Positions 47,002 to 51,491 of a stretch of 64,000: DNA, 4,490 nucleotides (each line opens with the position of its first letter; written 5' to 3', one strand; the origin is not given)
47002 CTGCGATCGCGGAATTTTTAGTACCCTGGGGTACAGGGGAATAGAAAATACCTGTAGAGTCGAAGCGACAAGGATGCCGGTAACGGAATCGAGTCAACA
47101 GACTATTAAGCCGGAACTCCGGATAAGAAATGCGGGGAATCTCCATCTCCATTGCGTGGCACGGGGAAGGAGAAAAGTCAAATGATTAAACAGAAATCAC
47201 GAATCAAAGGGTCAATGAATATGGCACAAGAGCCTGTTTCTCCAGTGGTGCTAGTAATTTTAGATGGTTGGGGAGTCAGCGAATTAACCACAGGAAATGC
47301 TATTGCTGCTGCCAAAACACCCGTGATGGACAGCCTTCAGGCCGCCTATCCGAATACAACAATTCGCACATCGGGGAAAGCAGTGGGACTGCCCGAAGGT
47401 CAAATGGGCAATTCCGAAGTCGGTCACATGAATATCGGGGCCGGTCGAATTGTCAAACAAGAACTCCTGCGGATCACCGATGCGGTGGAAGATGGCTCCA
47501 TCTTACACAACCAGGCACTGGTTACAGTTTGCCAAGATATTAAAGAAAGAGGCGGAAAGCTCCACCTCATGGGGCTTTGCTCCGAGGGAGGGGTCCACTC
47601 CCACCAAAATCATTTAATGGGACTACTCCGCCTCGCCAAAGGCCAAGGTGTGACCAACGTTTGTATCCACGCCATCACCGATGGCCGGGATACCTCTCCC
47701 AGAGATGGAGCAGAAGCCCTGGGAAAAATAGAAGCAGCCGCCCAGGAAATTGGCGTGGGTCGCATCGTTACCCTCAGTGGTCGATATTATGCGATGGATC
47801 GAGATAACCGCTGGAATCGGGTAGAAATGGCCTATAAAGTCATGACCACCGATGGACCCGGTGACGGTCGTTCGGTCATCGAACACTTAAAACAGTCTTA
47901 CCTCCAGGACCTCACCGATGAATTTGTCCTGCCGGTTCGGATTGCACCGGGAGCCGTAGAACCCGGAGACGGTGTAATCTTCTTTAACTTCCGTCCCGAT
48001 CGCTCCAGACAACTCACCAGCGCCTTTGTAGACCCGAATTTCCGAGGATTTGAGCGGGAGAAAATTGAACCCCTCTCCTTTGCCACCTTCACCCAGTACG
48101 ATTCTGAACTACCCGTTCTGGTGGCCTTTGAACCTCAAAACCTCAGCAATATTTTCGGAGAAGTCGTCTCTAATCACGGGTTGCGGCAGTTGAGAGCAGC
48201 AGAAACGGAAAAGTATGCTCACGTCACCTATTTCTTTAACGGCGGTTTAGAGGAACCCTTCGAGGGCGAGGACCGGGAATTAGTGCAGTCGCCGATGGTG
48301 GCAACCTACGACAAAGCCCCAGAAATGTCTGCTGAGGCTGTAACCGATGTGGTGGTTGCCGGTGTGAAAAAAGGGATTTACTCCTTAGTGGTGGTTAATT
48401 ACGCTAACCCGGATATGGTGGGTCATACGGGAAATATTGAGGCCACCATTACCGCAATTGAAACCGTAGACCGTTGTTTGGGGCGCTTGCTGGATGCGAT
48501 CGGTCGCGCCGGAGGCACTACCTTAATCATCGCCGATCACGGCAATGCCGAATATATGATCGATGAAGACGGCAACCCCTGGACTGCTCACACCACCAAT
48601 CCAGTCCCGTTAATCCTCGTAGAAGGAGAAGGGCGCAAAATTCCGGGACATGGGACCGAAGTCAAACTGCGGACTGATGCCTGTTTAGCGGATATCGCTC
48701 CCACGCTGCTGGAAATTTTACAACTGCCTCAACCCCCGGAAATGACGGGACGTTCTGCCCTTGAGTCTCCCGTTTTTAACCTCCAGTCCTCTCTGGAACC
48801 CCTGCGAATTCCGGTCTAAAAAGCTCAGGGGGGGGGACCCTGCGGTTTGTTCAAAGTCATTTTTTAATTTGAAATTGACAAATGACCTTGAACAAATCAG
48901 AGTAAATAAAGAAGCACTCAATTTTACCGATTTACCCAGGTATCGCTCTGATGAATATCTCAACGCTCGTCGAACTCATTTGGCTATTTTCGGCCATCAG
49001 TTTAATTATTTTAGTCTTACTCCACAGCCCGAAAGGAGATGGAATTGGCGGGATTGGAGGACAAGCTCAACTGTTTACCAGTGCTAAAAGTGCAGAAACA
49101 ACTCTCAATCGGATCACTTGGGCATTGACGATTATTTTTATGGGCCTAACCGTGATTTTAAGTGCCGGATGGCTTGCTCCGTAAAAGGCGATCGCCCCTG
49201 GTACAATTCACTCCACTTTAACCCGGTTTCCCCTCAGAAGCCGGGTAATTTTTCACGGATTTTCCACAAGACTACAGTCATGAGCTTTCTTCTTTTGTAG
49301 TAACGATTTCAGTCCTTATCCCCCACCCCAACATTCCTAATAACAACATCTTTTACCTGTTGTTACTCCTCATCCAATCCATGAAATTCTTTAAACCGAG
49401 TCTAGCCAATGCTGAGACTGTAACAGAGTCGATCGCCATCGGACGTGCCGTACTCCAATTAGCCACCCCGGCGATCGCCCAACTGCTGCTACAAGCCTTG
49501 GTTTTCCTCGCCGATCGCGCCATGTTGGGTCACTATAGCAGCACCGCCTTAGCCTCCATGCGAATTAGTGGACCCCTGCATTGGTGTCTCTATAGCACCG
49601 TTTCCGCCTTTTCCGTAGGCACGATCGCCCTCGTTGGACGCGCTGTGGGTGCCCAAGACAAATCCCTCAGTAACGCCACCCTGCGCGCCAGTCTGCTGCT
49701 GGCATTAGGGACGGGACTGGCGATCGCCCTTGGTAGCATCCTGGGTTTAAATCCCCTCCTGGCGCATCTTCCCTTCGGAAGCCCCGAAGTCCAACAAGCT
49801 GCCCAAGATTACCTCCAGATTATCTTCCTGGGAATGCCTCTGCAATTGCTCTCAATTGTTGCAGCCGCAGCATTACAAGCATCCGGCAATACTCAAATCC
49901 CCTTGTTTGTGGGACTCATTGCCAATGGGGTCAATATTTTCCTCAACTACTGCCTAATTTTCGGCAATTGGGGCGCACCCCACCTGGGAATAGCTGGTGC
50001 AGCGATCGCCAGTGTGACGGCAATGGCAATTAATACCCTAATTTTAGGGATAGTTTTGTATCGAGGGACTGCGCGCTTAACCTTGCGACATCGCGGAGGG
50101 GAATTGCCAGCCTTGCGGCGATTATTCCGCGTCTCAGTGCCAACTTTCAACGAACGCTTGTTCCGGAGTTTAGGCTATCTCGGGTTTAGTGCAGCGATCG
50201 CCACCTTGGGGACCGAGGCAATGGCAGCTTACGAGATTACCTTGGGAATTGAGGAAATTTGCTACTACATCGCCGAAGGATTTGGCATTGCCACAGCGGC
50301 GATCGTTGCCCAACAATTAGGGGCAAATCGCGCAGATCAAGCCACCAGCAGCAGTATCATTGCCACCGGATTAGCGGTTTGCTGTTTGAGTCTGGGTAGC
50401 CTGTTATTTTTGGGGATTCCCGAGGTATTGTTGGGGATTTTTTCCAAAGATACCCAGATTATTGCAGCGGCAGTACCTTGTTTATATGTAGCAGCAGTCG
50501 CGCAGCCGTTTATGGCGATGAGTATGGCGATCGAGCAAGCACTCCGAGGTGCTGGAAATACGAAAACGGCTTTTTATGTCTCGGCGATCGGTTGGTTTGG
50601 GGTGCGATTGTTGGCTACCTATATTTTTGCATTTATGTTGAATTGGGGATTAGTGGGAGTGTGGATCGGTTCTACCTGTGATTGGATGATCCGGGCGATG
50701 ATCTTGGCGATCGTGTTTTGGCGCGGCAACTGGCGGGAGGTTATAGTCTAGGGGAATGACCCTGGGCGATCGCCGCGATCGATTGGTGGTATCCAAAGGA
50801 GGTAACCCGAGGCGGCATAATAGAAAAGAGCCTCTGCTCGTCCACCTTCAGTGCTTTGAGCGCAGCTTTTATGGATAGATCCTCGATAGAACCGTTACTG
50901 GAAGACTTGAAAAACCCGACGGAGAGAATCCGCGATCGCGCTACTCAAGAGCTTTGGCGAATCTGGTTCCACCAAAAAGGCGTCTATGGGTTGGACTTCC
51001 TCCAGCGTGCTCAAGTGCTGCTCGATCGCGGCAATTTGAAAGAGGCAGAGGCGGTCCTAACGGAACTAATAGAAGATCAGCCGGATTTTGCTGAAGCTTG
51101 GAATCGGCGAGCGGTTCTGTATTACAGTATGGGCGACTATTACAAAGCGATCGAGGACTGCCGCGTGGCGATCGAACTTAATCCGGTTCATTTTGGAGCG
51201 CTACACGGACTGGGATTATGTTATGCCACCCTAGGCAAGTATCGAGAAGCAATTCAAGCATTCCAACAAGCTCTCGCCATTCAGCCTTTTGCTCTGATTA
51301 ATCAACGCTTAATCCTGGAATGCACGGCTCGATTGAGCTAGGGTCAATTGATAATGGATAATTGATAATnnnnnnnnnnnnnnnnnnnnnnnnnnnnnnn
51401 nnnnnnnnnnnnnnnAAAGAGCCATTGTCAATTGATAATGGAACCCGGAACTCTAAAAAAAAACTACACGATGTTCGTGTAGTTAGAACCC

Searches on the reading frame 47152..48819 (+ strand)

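Call 61: search_protein_families(library=pfam, proteins=[window:47152-48819:+], max_evalue=0.001)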
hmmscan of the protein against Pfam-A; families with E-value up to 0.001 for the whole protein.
window:47152-48819:+ (555 aa): 3 families
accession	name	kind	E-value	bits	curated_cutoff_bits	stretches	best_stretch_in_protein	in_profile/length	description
PF01676.23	Metalloenzyme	-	3.3e-87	292.6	24.3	1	31-526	2-251/252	Metalloenzyme superfamily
PF06415.18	iPGM_N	-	1.5e-78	263.6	27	1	108-317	1-216/217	BPG-independent PGAM N-terminus (iPGM_N)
PF01663.27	Phosphodiest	-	7.4e-06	26.2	23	1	401-468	157-224/342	Type I phosphodiesterase / nucleotide pyrophosphatase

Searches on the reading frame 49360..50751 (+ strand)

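Call 61: search_protein_families(library=pfam, proteins=[window:49360-50751:+], max_evalue=0.001)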
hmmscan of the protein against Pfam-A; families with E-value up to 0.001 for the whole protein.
window:49360-50751:+ (463 aa): 1 family
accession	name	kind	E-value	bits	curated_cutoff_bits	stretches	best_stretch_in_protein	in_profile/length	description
PF01554.23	MatE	-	1.2e-47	162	24.9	2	37-197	1-160/161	MatE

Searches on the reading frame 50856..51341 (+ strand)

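Call 61: search_protein_families(library=pfam, proteins=[window:50856-51341:+], max_evalue=0.001)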
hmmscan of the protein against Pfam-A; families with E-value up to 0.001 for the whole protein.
window:50856-51341:+ (161 aa): 17 families
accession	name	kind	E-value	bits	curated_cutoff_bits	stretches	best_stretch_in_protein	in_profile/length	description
PF00515.34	TPR_1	-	4.8e-23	80.4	27.8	2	79-110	1-32/34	Tetratricopeptide repeat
PF07719.23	TPR_2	-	9.8e-22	75.7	27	2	115-144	3-32/34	Tetratricopeptide repeat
PF13181.12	TPR_8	-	3.7e-18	64.5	25.7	2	79-111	1-33/34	Tetratricopeptide repeat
PF13432.12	TPR_16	-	1.6e-16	60.8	32.7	2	49-110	1-62/65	Tetratricopeptide repeat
PF13431.12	TPR_17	-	1.5e-14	53.4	24.4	2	69-100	3-34/34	Tetratricopeptide repeat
PF13414.12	TPR_11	-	9.8e-14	51.2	26.8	2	53-93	2-42/42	TPR repeat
PF13424.12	TPR_12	-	1.1e-12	48.3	30.1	1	78-143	2-75/77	Tetratricopeptide repeat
PF13428.12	TPR_14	-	2.9e-12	46.4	23.5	1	49-87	5-43/44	Tetratricopeptide repeat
PF14559.12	TPR_19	-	2e-11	44.5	25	2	91-144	3-56/68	Tetratricopeptide repeat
PF12895.13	ANAPC3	-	5.1e-11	43.1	27.2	1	58-138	2-81/82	Anaphase-promoting complex, cyclosome, subunit 3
PF13174.12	TPR_6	-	6.5e-10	39.4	26.3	0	115-141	2-28/33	Tetratricopeptide repeat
PF13371.12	TPR_9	-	1.1e-08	35.3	35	1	98-144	14-60/73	Tetratricopeptide repeat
PF13374.12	TPR_10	-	6.4e-08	32.8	27.5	0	115-142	4-31/42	Tetratricopeptide repeat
PF13176.12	TPR_7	-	1.6e-07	31.3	27.9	1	115-142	1-28/36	Tetratricopeptide repeat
PF23914.1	TPR_CcmH_CycH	-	1.1e-06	29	42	0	51-103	93-145/158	Cytochrome c-type biogenesis protein H TPR domain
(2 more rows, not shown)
